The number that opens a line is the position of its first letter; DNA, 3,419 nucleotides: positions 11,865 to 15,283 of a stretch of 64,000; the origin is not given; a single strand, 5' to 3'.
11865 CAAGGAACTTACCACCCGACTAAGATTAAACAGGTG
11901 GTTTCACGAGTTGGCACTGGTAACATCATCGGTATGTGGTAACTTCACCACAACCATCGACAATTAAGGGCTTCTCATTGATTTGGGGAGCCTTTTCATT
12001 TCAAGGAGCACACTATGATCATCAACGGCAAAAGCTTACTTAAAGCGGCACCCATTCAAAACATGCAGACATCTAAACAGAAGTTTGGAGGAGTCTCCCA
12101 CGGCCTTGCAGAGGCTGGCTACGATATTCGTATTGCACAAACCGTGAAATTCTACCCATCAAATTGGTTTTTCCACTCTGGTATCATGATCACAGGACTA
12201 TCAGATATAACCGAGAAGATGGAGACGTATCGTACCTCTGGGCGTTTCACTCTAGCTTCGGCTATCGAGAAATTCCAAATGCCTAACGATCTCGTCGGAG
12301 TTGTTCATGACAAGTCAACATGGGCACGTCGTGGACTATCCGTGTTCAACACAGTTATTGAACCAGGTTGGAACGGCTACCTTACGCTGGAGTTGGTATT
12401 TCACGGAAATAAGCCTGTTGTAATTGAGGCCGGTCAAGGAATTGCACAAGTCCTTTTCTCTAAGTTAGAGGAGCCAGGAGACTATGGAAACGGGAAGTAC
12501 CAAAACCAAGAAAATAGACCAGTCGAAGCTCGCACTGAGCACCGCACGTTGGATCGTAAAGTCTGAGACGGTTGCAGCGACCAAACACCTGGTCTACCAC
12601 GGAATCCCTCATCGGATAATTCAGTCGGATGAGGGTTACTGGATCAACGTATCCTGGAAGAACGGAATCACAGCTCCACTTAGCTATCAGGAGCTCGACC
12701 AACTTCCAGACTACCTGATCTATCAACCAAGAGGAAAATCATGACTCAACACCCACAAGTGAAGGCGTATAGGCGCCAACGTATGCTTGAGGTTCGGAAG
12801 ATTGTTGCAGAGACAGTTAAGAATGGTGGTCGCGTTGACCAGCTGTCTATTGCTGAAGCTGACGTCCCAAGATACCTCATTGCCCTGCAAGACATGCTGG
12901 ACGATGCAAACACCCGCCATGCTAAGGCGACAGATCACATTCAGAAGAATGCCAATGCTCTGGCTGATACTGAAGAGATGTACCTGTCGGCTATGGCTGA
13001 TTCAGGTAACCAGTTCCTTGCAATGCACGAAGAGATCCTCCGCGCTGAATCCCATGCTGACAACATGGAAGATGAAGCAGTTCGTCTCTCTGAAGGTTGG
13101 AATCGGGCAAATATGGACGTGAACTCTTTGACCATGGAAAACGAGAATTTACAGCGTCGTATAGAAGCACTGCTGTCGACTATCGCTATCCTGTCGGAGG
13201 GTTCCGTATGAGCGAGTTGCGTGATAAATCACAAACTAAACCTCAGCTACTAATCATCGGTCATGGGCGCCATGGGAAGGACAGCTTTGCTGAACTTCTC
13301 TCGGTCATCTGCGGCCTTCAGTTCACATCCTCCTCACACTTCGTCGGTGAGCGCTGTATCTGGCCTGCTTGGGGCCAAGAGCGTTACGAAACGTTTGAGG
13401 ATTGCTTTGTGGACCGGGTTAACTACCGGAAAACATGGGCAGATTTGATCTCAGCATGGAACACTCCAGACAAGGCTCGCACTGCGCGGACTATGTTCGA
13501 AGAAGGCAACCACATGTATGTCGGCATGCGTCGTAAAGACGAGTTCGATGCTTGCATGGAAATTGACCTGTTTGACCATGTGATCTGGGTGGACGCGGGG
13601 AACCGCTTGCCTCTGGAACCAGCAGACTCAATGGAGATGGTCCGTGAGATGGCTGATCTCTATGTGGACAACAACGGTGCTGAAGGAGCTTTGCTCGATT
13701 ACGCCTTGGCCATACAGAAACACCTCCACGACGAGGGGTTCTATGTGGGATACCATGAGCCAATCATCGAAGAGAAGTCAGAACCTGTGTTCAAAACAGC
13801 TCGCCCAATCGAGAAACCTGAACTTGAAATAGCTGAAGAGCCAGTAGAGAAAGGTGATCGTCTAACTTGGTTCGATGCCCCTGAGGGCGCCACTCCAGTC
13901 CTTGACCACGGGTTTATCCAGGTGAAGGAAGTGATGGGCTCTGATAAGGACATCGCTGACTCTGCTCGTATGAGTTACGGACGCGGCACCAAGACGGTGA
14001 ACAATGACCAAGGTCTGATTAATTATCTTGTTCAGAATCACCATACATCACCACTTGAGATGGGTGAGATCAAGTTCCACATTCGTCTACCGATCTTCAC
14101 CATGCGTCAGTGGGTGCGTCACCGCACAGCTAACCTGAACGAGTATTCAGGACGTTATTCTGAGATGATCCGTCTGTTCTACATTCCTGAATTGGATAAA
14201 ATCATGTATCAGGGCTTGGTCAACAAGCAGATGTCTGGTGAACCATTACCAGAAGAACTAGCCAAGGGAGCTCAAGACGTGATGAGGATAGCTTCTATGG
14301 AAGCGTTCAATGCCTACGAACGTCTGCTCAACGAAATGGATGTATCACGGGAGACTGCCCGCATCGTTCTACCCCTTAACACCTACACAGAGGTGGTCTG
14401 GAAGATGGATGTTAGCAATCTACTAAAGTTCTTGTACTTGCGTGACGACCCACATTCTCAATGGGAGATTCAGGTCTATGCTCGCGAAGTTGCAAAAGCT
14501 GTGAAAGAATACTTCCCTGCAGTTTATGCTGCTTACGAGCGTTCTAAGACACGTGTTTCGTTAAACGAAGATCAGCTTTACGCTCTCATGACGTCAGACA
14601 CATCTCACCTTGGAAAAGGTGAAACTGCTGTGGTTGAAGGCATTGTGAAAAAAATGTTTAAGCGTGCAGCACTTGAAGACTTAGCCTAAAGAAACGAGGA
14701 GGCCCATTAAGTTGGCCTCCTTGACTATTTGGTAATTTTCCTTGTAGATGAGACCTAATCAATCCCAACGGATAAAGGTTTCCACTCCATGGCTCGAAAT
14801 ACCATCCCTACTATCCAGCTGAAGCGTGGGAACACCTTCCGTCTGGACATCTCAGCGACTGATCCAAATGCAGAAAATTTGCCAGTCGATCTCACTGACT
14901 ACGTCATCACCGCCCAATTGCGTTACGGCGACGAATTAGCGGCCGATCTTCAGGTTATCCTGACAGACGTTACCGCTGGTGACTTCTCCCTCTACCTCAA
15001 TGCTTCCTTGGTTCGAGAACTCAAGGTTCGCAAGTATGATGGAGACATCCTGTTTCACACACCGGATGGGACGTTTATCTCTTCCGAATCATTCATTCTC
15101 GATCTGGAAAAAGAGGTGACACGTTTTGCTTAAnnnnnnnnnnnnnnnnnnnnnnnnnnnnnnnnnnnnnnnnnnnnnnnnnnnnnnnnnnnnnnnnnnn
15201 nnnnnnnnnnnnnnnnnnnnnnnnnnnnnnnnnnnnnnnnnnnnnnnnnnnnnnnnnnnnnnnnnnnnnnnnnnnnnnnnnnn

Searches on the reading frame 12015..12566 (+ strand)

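Call 46: search_protein_families(library=pfam, proteins=[window:12015-12566:+], max_evalue=0.01)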
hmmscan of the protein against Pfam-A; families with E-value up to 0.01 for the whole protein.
window:12015-12566:+ (183 aa): 2 families
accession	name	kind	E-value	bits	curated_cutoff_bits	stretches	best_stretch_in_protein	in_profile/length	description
PF22769.1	DCD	-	1.7e-19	70.9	27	1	31-150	26-152/153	dCTP deaminase-like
PF00692.24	dUTPase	-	8.2e-07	29.3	22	1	81-153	34-106/129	dUTPase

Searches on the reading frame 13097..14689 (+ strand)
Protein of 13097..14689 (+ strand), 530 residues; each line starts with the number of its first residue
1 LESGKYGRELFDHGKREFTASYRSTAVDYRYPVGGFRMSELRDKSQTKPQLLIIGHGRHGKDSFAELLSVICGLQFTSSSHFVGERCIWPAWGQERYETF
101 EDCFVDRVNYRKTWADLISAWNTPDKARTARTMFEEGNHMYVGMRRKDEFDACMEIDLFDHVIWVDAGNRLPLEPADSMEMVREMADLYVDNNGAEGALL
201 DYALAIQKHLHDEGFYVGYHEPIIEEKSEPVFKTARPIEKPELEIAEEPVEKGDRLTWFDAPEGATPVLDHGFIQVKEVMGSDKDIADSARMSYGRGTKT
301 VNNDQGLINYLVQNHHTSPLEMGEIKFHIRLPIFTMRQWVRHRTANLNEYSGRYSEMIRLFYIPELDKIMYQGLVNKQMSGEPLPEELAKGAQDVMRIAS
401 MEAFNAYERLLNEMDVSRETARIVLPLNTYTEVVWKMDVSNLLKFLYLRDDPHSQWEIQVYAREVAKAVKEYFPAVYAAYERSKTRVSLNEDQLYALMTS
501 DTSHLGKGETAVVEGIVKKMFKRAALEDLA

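Call 75: search_protein_families(library=pfam, proteins=[window:13097-14689:+], max_evalue=0.001)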
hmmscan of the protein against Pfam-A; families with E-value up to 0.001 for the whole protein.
window:13097-14689:+ (530 aa): 1 family
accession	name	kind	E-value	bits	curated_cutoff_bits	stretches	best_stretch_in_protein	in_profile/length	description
PF02511.20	Thy1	-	3.2e-48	164.5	24.8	1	279-474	5-190/191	Thymidylate synthase complementing protein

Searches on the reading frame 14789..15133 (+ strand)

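Call 18: search_protein_families(library=phrogs, proteins=[window:14789-15133:+], max_evalue=0.001)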
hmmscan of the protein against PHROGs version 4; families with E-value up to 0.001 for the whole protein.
window:14789-15133:+ (114 aa): 2 families
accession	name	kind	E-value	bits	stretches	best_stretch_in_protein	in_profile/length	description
phrog_1084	-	unknown function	3.9e-10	40.9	1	4-95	5-99/123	unknown function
phrog_1627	-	unknown function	0.0006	19.6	1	6-77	28-102/567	-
